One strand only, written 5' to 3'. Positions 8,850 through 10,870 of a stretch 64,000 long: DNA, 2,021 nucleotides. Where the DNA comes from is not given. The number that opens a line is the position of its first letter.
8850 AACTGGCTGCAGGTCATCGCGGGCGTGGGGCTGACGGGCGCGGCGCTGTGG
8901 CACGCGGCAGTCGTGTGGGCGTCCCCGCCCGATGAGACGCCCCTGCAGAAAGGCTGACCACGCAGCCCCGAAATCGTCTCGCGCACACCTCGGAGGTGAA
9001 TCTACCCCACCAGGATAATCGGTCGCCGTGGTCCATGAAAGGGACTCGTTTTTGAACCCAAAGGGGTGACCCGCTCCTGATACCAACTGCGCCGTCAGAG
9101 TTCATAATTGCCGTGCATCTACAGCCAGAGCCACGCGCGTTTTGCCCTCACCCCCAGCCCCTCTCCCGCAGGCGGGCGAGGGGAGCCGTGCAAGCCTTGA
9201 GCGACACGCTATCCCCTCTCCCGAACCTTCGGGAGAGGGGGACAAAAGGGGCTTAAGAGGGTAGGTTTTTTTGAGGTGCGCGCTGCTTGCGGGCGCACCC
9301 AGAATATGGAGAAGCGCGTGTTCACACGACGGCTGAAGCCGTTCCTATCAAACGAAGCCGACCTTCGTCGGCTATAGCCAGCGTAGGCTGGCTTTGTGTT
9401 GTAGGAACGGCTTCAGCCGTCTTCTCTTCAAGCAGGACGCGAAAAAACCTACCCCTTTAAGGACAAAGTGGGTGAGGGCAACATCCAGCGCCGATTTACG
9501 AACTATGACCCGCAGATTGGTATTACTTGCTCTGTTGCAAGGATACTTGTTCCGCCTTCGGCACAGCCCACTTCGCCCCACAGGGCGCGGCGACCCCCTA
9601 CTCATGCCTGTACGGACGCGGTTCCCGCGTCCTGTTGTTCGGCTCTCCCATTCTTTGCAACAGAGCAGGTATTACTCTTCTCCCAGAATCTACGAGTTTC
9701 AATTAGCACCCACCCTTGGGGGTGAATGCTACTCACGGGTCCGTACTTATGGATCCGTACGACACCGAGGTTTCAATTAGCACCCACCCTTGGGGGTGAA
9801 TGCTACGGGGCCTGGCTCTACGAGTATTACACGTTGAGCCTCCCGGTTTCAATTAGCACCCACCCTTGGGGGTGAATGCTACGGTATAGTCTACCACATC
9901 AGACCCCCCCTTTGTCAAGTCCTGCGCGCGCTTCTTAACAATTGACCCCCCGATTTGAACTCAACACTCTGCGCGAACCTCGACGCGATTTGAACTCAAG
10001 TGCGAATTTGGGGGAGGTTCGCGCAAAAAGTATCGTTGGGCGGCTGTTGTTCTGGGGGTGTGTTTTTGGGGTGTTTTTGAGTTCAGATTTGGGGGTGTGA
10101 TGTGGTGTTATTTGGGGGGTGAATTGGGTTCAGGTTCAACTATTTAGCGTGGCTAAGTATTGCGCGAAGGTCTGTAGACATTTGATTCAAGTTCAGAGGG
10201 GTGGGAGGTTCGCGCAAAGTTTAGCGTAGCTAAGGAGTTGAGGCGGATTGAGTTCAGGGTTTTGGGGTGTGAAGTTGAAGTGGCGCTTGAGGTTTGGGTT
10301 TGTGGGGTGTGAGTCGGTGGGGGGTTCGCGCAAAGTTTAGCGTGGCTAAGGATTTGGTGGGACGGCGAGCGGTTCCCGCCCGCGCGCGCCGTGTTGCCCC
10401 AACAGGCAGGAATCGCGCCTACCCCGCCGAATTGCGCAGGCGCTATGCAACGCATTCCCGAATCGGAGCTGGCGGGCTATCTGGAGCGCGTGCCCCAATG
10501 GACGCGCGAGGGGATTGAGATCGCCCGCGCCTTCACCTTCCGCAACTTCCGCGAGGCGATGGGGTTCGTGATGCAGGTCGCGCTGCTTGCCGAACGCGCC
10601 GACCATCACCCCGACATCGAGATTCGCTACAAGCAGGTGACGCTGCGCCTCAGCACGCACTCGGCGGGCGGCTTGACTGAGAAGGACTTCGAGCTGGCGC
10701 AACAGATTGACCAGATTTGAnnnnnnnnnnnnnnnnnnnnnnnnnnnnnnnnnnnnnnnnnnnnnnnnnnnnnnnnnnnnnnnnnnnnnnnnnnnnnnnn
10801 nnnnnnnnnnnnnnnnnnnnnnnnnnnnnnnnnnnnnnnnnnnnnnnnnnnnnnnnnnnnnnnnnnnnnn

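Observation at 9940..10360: ~420-bp G/T-skewed non-coding block of degenerate tandem modules next to the array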

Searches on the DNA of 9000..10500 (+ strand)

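Call 51: search_rna_families(source=window, start=9000, end=10500, threshold=evalue, max_evalue=1)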
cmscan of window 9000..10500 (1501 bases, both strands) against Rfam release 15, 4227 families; matches with E-value up to 1: 9.
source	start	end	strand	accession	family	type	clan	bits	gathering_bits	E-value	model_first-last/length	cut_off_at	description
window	9328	9422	+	RF03448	mir-6131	Gene; miRNA;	-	32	66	0.00035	1-105/105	no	mir-6131 microRNA precursor family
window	9375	9398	-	RF01356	CRISPR-DR28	Gene; CRISPR;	-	25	35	0.096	1-24/24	no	CRISPR RNA direct repeat element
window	9696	9732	-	RF01322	CRISPR-DR9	Gene; CRISPR;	-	24.9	45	0.008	1-37/37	no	CRISPR RNA direct repeat element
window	9770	9806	-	RF01322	CRISPR-DR9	Gene; CRISPR;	-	24.9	45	0.008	1-37/37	no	CRISPR RNA direct repeat element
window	9846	9882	-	RF01322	CRISPR-DR9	Gene; CRISPR;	-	24.9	45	0.008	1-37/37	no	CRISPR RNA direct repeat element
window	9351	9374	+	RF01356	CRISPR-DR28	Gene; CRISPR;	-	21.7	35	0.62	1-24/24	no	CRISPR RNA direct repeat element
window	9159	9239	+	RF03952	mir-3718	Gene; miRNA;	-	19.9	78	0.35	1-92/92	no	mir-3718 microRNA precursor family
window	9204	9249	+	RF00767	mir-150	Gene; miRNA;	-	19.4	55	0.72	1-82/82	no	mir-150 microRNA precursor family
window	9156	9243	+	RF03329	mir-4743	Gene; miRNA;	-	19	72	0.81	1-101/101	no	mir-4743 microRNA precursor family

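Call 52: search_dna_similar(query=window:9883-10357:+, collection=plasmids, mode=distant, max_rows=10)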
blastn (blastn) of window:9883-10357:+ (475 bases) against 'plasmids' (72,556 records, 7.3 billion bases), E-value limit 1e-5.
No match.

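Call 53: search_dna_similar(query=window:9883-10357:+, collection=phages, mode=distant, max_rows=10)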
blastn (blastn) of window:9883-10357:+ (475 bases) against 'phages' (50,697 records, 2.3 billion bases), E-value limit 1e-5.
No match.

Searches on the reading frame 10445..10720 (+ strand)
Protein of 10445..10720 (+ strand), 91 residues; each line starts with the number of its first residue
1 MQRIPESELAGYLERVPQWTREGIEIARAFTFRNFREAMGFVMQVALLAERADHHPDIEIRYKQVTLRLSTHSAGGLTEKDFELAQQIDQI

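Call 58: find_encoding_contigs(protein=window:10445-10720:+, flank=6000, max_places=8)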
Protein window:10445-10720:+ (91 aa): no gene with exactly this product is on record in the collection.
